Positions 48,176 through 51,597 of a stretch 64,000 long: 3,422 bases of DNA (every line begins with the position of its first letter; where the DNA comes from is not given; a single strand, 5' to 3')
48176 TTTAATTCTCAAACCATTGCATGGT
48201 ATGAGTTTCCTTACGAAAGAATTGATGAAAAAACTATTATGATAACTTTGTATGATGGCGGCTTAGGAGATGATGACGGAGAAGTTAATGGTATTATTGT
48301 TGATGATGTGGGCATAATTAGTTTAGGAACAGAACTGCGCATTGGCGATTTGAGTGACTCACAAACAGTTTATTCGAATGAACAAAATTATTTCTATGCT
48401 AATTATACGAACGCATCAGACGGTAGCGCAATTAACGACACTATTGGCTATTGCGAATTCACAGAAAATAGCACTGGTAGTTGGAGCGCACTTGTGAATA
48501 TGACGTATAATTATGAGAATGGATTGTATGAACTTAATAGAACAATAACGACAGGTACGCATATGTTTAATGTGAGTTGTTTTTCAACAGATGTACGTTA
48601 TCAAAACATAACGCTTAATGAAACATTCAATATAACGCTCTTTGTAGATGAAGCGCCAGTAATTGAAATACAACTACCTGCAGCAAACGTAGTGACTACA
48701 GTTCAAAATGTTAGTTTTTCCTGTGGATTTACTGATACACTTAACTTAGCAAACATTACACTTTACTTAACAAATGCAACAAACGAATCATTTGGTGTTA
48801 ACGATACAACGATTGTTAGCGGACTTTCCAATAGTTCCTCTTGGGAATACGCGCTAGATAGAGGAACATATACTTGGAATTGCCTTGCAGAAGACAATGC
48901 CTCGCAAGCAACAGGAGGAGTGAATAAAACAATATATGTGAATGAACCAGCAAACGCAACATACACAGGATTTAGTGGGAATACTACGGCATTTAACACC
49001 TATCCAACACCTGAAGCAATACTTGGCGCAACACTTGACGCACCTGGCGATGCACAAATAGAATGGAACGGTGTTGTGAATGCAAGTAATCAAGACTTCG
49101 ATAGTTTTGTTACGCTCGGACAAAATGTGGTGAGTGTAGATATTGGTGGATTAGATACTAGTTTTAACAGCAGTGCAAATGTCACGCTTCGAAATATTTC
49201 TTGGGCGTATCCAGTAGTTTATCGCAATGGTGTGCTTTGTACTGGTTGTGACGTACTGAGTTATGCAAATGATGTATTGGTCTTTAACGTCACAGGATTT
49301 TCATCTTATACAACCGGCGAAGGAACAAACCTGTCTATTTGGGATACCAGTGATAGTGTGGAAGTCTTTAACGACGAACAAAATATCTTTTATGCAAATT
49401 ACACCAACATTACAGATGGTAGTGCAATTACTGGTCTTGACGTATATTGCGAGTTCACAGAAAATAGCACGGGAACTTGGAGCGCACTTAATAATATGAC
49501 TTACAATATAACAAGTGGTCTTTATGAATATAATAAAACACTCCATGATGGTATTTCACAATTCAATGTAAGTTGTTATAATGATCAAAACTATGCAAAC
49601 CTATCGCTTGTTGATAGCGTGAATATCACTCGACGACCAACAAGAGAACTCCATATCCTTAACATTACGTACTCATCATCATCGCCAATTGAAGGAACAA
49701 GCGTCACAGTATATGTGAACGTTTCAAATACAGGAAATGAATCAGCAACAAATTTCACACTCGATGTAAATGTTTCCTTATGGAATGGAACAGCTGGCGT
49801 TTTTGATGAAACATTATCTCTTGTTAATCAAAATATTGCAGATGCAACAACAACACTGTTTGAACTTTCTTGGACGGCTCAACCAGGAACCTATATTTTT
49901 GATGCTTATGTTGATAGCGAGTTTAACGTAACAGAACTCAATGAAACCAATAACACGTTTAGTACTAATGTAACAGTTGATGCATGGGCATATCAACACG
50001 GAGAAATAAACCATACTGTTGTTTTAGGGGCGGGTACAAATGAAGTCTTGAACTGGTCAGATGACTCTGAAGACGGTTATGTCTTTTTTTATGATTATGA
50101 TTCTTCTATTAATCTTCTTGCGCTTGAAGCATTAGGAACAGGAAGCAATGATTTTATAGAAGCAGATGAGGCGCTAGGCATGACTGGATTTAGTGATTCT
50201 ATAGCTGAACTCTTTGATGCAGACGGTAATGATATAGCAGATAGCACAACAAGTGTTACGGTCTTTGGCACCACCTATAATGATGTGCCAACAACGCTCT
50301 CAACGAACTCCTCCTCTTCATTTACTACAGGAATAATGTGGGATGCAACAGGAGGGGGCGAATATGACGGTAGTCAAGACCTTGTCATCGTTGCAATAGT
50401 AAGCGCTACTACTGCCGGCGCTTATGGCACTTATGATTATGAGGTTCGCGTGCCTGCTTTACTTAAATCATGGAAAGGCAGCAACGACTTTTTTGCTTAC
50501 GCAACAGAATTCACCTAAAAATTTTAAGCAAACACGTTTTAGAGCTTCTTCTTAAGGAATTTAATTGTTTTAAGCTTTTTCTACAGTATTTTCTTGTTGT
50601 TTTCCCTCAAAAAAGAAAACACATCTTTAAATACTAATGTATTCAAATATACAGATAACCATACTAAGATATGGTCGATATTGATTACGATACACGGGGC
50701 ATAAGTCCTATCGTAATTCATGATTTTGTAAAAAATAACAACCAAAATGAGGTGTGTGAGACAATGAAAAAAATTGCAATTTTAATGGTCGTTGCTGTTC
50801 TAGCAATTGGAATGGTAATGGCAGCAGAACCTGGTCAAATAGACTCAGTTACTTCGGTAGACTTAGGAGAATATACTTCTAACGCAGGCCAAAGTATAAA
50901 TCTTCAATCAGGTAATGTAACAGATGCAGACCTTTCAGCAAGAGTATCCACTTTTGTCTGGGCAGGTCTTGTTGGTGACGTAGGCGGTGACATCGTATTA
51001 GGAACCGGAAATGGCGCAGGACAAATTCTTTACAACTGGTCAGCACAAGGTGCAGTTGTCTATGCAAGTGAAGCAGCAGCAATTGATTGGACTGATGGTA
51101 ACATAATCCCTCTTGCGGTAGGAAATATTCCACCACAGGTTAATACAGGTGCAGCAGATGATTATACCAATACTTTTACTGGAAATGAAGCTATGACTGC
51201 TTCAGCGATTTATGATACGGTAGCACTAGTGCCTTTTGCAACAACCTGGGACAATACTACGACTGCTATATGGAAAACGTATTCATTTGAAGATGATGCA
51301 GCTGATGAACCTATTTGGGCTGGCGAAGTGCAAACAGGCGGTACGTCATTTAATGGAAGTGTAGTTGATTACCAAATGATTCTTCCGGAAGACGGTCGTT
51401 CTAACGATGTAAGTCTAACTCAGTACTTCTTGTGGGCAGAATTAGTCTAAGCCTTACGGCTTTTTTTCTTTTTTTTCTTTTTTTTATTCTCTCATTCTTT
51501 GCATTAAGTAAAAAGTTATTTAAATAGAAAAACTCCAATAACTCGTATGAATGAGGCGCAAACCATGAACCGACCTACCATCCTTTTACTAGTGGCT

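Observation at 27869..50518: Single uninterrupted 22.6-kb ORF encoding a 7,549-aa modular surface glycoprotein with six DUF2341-like/LamG-like modules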

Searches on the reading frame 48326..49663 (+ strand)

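Call 31: search_protein_families(library=pfam, proteins=[window:48326-49663:+], max_evalue=1)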
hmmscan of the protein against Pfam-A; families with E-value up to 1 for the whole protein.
window:48326-49663:+ (446 aa): 1 family
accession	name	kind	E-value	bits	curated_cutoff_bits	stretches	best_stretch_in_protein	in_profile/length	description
PF23070.1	DUF7043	-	0.051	14.4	27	0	375-420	5-44/104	Domain of unknown function (DUF7043)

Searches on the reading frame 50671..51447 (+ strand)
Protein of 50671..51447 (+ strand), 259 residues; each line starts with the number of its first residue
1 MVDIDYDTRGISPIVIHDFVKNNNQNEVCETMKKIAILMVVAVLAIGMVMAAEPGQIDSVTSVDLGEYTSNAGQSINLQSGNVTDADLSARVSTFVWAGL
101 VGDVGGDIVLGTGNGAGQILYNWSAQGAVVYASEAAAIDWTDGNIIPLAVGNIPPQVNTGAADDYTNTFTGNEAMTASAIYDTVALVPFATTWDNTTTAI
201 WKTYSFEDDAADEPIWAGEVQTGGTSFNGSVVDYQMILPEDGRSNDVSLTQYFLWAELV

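Call 14: search_protein_families(library=pfam, proteins=[window:50671-51447:+], max_evalue=0.001)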
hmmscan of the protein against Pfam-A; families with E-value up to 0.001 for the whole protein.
window:50671-51447:+ (259 aa): 0 families

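Call 67: search_protein_families(library=ncbifam, proteins=[window:50671-51447:+], max_evalue=0.01)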
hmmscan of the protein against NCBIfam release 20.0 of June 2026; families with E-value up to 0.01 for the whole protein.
window:50671-51447:+ (259 aa): 0 families

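Call 85: search_solved_structures(query=A5, max_evalue=10)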
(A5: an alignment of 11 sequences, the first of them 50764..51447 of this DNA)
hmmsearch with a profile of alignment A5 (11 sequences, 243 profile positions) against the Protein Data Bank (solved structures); distinct sequences matched with E-value up to 10: 1.
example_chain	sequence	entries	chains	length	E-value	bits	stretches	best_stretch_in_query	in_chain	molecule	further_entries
7zm7_9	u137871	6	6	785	2.2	11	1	78-148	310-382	Subunit NDUFS5 of NADH-ubiquinone oxidoreductase (Complex I)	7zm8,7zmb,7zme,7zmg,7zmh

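Call 86: search_protein_families(library=pfam, alignment_id=A5, max_evalue=0.1)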
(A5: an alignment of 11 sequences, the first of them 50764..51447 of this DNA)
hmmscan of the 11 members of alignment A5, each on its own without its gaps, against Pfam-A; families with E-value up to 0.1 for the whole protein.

A. member 1, window:50764-51447:+ (228 aa): 0 families

B. families by the number of members that match (of 11 scanned): 3 families
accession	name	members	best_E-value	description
PF13229.12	Beta_helix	1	0.0061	Right handed beta helix region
PF20691.3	TAGT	1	0.079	TET-Associated Glycosyltransferase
PF06480.20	FtsH_ext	1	0.092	FtsH Extracellular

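Call 89: list_cluster_members(proteins=[P0020, window:50671-51447:+, window:25616-27469:+])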
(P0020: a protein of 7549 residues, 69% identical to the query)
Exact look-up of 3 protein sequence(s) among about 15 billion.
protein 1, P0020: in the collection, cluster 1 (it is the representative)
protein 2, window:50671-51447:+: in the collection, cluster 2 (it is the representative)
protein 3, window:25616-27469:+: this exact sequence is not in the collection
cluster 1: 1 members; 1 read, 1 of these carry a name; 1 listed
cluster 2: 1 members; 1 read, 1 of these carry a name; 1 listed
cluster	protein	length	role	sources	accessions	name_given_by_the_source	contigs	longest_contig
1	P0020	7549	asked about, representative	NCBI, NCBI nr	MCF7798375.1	DUF2341 domain-containing protein [Candidatus Woesearchaeota archaeon]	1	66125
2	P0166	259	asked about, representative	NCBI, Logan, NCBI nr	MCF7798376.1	hypothetical protein K9M74_00570 [Candidatus Woesearchaeota archaeon] | hypothetical protein [Candidatus Woesearchaeota archaeon]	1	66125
